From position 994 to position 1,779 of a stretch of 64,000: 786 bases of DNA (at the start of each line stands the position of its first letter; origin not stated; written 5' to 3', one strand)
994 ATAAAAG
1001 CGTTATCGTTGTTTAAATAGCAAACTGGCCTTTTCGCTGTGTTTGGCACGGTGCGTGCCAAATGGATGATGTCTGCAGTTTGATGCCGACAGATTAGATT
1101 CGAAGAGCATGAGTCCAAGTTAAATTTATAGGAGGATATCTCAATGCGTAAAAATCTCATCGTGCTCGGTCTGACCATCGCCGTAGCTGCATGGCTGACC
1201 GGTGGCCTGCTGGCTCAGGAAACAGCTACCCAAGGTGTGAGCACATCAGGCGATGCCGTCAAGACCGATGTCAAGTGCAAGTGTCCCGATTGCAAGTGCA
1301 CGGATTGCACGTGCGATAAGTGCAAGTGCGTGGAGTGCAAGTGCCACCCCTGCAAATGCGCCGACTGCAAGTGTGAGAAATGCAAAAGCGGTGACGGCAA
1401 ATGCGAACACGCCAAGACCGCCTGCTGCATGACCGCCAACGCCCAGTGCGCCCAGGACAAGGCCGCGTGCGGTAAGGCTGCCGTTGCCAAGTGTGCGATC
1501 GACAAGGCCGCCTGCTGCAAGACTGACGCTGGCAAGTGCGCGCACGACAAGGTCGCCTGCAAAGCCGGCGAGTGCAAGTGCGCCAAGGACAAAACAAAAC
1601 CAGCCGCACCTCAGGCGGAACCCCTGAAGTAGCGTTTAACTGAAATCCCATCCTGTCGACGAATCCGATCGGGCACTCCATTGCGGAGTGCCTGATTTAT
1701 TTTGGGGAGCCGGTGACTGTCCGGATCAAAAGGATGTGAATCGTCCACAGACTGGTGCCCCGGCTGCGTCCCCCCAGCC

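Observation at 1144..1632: Secreted metallothionein-like Cys/Lys tandem-repeat protein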

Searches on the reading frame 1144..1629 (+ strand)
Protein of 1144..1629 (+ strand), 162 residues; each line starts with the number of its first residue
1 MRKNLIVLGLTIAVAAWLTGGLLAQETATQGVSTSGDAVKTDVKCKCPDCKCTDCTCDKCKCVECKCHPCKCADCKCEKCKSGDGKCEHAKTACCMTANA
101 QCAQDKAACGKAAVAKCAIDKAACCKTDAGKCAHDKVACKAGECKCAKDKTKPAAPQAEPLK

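Call 3: search_protein_families(library=pfam, proteins=[window:1144-1629:+], max_evalue=10)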
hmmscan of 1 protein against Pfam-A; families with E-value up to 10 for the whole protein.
window:1144-1629:+ (162 aa): 0 families
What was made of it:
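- On Csp1/Csp3 copper storage proteins: No Pfam hit (call 3).
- There is no homology to ZraP/CpxP/Spy (call 3).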

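Call 4: search_protein_families(library=ncbifam, proteins=[window:1144-1629:+], max_evalue=10)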
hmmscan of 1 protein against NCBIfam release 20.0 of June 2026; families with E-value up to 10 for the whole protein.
window:1144-1629:+ (162 aa): 1 family
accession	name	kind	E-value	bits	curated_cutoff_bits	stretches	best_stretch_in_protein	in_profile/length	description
NF011492.0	PRK14900.1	equivalog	0.86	7.3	1783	1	90-157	973-1040/1044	valine--tRNA ligase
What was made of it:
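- On ZraP/CpxP/Spy periplasmic proteins: No Pfam or NCBIfam hit (calls 3, 4).
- Tried and rejected: The only entry was a spurious ValS tail at E 0.86 (calls 3, 4).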

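Call 6: find_homologous_proteins(query=window:1144-1629:+, max_evalue=0.01)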
Query window:1144-1629:+ (162 aa): 1 proteins with E <= 0.01 among 49 candidates.
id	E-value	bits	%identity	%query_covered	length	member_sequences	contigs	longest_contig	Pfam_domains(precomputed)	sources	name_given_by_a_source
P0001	6.9e-45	171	63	90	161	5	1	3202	-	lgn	-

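Call 11: find_encoding_contigs(protein=P0001, flank=10000)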
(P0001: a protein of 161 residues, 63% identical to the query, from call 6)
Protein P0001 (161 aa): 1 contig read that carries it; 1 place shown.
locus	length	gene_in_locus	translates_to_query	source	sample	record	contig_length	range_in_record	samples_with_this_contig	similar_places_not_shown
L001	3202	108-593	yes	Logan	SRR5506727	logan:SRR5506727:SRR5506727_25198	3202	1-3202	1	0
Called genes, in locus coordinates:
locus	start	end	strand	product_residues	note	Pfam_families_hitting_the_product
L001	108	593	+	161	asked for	-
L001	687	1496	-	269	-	-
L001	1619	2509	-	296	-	PF00892:EamA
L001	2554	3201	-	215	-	?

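Call 12: find_encoding_contigs(protein=window:1144-1629:+, flank=10000)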
Protein window:1144-1629:+ (162 aa): 24 contigs read that carry it; 6 places shown.
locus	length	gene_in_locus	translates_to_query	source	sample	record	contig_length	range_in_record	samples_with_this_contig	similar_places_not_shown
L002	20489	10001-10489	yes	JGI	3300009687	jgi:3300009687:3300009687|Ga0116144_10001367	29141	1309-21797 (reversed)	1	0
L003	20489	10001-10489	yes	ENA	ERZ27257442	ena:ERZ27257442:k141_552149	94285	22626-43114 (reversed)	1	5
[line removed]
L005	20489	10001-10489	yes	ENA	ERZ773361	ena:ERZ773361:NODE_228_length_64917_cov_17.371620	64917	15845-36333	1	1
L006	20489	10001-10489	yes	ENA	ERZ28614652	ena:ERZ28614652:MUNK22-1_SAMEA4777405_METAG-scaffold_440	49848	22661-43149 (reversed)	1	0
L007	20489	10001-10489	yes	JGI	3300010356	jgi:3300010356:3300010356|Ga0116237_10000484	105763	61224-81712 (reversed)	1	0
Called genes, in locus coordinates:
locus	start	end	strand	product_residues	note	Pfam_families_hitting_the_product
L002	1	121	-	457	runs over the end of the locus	PF02321:OEP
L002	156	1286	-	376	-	PF12679:ABC2_membrane_2, PF12698:ABC2_membrane_3, PF01061:ABC2_membrane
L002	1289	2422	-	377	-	PF12679:ABC2_membrane_2, PF12698:ABC2_membrane_3, PF01061:ABC2_membrane, PF12730:ABC2_membrane_4 (weak)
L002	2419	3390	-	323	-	PF00005:ABC_tran, PF13304:AAA_21, PF13732:DrrA1-3_C (weak)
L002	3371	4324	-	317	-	PF00005:ABC_tran, PF13304:AAA_21, PF13732:DrrA1-3_C (weak)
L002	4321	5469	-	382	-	PF25917:BSH_RND (weak), PF25973:BSH_CzcB (weak), PF25881:HH_YBHG, PF25954:Beta-barrel_RND_2, PF25990:Beta-barrel_YknX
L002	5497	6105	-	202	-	PF00440:TetR_N (weak), PF08359:TetR_C_4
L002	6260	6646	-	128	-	PF03625:DUF302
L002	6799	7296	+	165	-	PF04945:YHS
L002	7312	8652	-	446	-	PF00072:Response_reg, PF00158:Sigma54_activat, PF14532:Sigma54_activ_2, PF25601:AAA_lid_14, PF02954:HTH_8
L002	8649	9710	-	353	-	PF00512:HisKA, PF13581:HATPase_c_2 (faint), PF02518:HATPase_c, PF13589:HATPase_c_3 (weak)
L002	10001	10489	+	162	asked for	-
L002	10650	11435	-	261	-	-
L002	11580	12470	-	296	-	PF00892:EamA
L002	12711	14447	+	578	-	-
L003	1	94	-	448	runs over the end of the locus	PF02321:OEP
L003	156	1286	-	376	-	PF12679:ABC2_membrane_2, PF12698:ABC2_membrane_3, PF01061:ABC2_membrane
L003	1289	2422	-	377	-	PF12679:ABC2_membrane_2, PF12698:ABC2_membrane_3, PF01061:ABC2_membrane, PF12730:ABC2_membrane_4 (weak)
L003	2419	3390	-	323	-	PF00005:ABC_tran, PF13304:AAA_21, PF13732:DrrA1-3_C (weak)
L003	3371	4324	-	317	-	PF00005:ABC_tran, PF13304:AAA_21, PF13732:DrrA1-3_C (weak)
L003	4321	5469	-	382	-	PF25917:BSH_RND (weak), PF25973:BSH_CzcB (weak), PF25881:HH_YBHG, PF25954:Beta-barrel_RND_2, PF25990:Beta-barrel_YknX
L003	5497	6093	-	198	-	PF00440:TetR_N (weak), PF08359:TetR_C_4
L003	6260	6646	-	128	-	PF03625:DUF302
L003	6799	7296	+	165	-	PF04945:YHS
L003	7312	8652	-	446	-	PF00072:Response_reg, PF00158:Sigma54_activat, PF14532:Sigma54_activ_2, PF25601:AAA_lid_14, PF02954:HTH_8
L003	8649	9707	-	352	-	PF00512:HisKA, PF13581:HATPase_c_2 (faint), PF02518:HATPase_c, PF13589:HATPase_c_3 (weak)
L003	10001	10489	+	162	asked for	-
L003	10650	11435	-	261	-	-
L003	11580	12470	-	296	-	PF00892:EamA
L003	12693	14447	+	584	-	-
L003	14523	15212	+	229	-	-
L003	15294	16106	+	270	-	PF00188:CAP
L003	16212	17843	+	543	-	PF02554:CstA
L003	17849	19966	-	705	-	PF03190:Thioredox_DsbH, PF13098:Thioredoxin_2 (faint), PF13899:Thioredoxin_7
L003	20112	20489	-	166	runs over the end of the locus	PF02577:BFN_dom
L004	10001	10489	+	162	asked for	-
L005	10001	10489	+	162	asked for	-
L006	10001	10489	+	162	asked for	-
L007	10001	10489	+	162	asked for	-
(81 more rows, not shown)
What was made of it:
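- The nearest thioredoxin-domain gene (8992-11109) is about 7 kb away in an unrelated-looking block (call 12).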

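Call 13: find_related_loci(query=A1, collection=genome_contigs, flank=10000)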
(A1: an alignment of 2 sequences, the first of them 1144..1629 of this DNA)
Query A1 (162 aa) in genome_contigs; peptide patterns used: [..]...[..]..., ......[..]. (x = any residue, [..] = any of these).
40 stretches matched a pattern; 1 encode a relative of the query (tblastn E <= 1e-3); 1 distinct loci.
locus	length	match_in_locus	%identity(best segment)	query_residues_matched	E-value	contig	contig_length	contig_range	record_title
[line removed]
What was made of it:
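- The closest named genome is an Acidobacteriota MAG from an anaerobic membrane bioreactor (call 13). The habitat is anaerobic (call 13).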

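Call 17: search_protein_representatives(alignment_id=A1)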
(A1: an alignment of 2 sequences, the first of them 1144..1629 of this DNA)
Query: 2 sequences, 176 profile positions. Proteins with E-value up to 0.001 (for the whole library): 4; up to 1e-10: 1; up to 1e-30: 1. The best 4 are listed.
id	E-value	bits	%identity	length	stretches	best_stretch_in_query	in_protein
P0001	1.6e-84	298.4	-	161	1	1-176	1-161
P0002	2.8e-07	46.9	-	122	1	8-110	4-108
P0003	4.3e-04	36.5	-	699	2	10-164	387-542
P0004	9.8e-04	35.3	-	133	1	51-105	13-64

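Call 21: find_encoding_contigs(protein=P0002, flank=10000)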
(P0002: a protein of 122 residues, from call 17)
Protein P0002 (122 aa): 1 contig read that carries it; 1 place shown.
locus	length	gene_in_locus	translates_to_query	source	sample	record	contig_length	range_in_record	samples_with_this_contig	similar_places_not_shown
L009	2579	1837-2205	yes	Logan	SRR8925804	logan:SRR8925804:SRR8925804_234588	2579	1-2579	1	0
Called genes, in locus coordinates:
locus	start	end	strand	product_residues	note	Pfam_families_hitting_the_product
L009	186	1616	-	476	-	PF10396:TrmE_N, PF12631:MnmE_helical, PF01926:MMR_HSR1, PF02421:FeoB_N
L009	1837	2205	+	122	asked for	-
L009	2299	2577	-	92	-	?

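Call 23: find_homologous_proteins(query=A3, max_evalue=0.1)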
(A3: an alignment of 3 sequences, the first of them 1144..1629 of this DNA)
Query A3 (3 sequences) (162 aa, profile of the alignment): 4 proteins with E <= 0.1 among 3763 candidates.
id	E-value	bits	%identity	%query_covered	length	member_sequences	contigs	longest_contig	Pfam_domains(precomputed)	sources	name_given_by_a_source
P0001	7.3e-65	235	63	90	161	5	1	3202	-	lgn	-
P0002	9.2e-26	108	48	47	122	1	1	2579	-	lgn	-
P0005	1.2e-5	43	53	10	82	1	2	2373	-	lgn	-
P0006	2.5e-3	36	47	36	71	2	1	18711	-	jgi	jgi:hypothetical protein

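Call 26: find_encoding_contigs(protein=P0006, flank=8000)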
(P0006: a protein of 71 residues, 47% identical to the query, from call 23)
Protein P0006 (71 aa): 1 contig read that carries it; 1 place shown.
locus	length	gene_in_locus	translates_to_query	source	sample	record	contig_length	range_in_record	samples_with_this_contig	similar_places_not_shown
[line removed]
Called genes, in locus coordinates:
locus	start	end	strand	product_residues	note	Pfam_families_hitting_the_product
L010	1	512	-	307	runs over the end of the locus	PF00483:NTP_transferase, PF12804:NTP_transf_3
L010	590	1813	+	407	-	-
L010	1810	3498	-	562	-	-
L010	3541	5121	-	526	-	PF00890:FAD_binding_2, PF01266:DAO, PF02910:Succ_DH_flav_C (weak)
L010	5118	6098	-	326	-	PF02445:NadA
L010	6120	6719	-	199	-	-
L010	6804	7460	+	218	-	PF01144:CoA_trans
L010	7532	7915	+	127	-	-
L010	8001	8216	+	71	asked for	-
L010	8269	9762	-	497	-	PF01406:tRNA-synt_1e, PF01921:tRNA-synt_1f (faint), PF09334:tRNA-synt_1g (faint), PF00133:tRNA-synt_1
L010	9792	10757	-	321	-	PF24161:CCDC39 (faint), PF14229:DUF4332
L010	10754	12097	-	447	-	PF00691:OmpA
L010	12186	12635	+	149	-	PF00085:Thioredoxin, PF03190:Thioredox_DsbH, PF13899:Thioredoxin_7, PF13098:Thioredoxin_2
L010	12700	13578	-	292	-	-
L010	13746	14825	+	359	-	PF05343:Peptidase_M42, PF01546:Peptidase_M20 (faint)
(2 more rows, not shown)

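Call 29: search_protein_families(library=ncbifam, proteins=[L003:8652-9707:-, L003:7315-8652:-, L003:6799-7293:+, L003:6263-6646:-, L003:10653-11435:-, L003:12693-14444:+, L003:14523-15209:+], max_evalue=0.001)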
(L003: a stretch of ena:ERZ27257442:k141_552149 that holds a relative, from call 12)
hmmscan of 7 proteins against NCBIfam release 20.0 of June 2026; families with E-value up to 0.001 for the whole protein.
L003:8652-9707:- (352 aa): 85 families (the best 25 are shown)
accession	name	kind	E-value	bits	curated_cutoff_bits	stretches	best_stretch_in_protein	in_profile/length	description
NF007688.0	PRK10364.1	equivalog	3.9e-62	210.5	479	1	107-343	218-455/460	two-component system sensor histidine kinase ZraS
NF008468.0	PRK11360.1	equivalog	1.4e-60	205.4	646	1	97-345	366-614/616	two-component system sensor histidine kinase AtoS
NF010411.0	PRK13837.1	equivalog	6.6e-46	156.7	647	1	107-344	428-680/828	two-component system VirA-like sensor kinase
NF046044.1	PnpS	equivalog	1.1e-44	153.1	400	1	134-338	175-390/390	two-component system histidine kinase PnpS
NF008312.0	PRK11100.1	equivalog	9.3e-40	136.8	356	1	135-340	262-475/477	two-component system sensor histidine kinase CreC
TIGR02966.1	phoR_proteo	equivalog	1.8e-37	129.1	334.2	1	134-335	119-331/333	phosphate regulon sensor histidine kinase PhoR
NF058527.1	HistKinChvGCaul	equivalog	2e-36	125.8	740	1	123-340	300-534/535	two-component sensor histidine kinase ChvG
TIGR02956.1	TMAO_torS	equivalog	3.1e-35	121.6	676.5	1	134-346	469-689/967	TMAO reductase system sensor histidine kinase/response regulator TorS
NF040691.1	MtrAB_MtrB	equivalog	9.3e-35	120.6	450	1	133-342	275-495/507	MtrAB system histidine kinase MtrB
NF053867.1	SprKinKinDBac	equivalog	1e-33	116.6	775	1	113-340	270-498/500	sporulation kinase KinD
NF033092.0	HK_WalK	equivalog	8.5e-33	113.8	725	1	134-338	377-593/594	cell wall metabolism sensor histidine kinase WalK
TIGR01386.1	cztS_silS_copS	subfamily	2.3e-32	112.6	292.55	1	134-338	246-457/457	heavy metal sensor histidine kinase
NF011874.0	PRK15347.1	equivalog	3.3e-32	111.5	852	1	133-342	402-617/921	two component system sensor kinase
NF052574.1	HisKinEspCMyxo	equivalog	2.2e-31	108.8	1200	1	112-343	400-641/785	serine histidine kinase EspC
NF041735.1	hist_kin_RppB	equivalog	1.6e-30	106.3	400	1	134-338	221-438/438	two-component system sensor histidine kinase RppB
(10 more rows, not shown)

L003:7315-8652:- (446 aa): 121 families (the best 25 are shown)
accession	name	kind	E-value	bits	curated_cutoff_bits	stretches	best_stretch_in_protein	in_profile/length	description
TIGR01818.1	ntrC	equivalog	2.1e-131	438.9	558.6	1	4-396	1-395/463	nitrogen regulation protein NR(I)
NF008469.0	PRK11361.1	equivalog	2.4e-128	428.7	714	1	2-444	5-457/461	acetoacetate metabolism transcriptional regulator AtoC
TIGR02915.1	PEP_resp_reg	equivalog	2.2e-116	389.3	502.6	1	4-443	1-444/445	PEP-CTERM-box response regulator transcription factor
NF008176.1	PRK10923.1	equivalog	1.5e-113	379.8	620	1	4-393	6-395/469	nitrogen regulation protein NR(I)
NF041946.1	LuxO_transreg_Vib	equivalog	1.5e-111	373.5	800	1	6-389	1-386/463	quorum-sensing sigma-54 dependent transcriptional regulator LuxO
NF007689.0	PRK10365.1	equivalog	1.2e-109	367.1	760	1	4-438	8-439/441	sigma-54-dependent response regulator transcription factor ZraR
NF011695.0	PRK15115.1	equivalog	1.7e-106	356.7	763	1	3-428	8-423/445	two-component system response regulator GlrR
NF051870.1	NAssimRespRegNtrX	equivalog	3.5e-100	336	600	1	2-389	2-391/452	nitrogen assimilation response regulator NtrX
TIGR01817.1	nifA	equivalog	1.3e-98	331.1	528.85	2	128-379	184-438/534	nif-specific transcriptional activator NifA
NF050807.1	TransRegFlbDCaul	equivalog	4e-97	325.9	750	1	23-442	22-439/454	sigma-54-dependent transcriptional regulator FlbD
NF049963.1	RespRegFlgRCampy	domain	1.8e-96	323.6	750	1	4-443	3-429/429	fla regulon two-component system response regulator FlgR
NF041552.1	TF_PrdR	equivalog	2.8e-95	319.8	795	1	132-442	264-577/577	sigma-54 dependent transcriptional regulator PrdR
NF038308.1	RNA_repair_RtcR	equivalog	5.7e-92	309.2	650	1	84-442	122-517/530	RNA repair transcriptional activator RtcR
NF003451.0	PRK05022.1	equivalog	2.4e-90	303.7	476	1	115-442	161-509/512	nitric oxide reductase transcriptional regulator NorR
TIGR02329.1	propionate_PrpR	equivalog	2.2e-86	290.6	499.2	1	112-439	178-525/526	propionate catabolism operon regulatory protein PrpR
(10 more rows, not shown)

L003:6799-7293:+ (165 aa): 1 family
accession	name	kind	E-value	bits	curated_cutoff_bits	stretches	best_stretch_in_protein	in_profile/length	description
NF034186.3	PRK14891.1-1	equivalog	0.00088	19.2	73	0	49-73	19-46/51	50S ribosomal protein L24e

L003:6263-6646:- (128 aa): 0 families

L003:10653-11435:- (261 aa): 0 families

L003:12693-14444:+ (584 aa): 0 families

L003:14523-15209:+ (229 aa): 0 families
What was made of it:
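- Closest known: ZraP with ZraS/ZraR of Escherichia coli and Salmonella. Different: The kinase and regulator score far below the ZraS/ZraR equivalog cutoffs (call 29).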
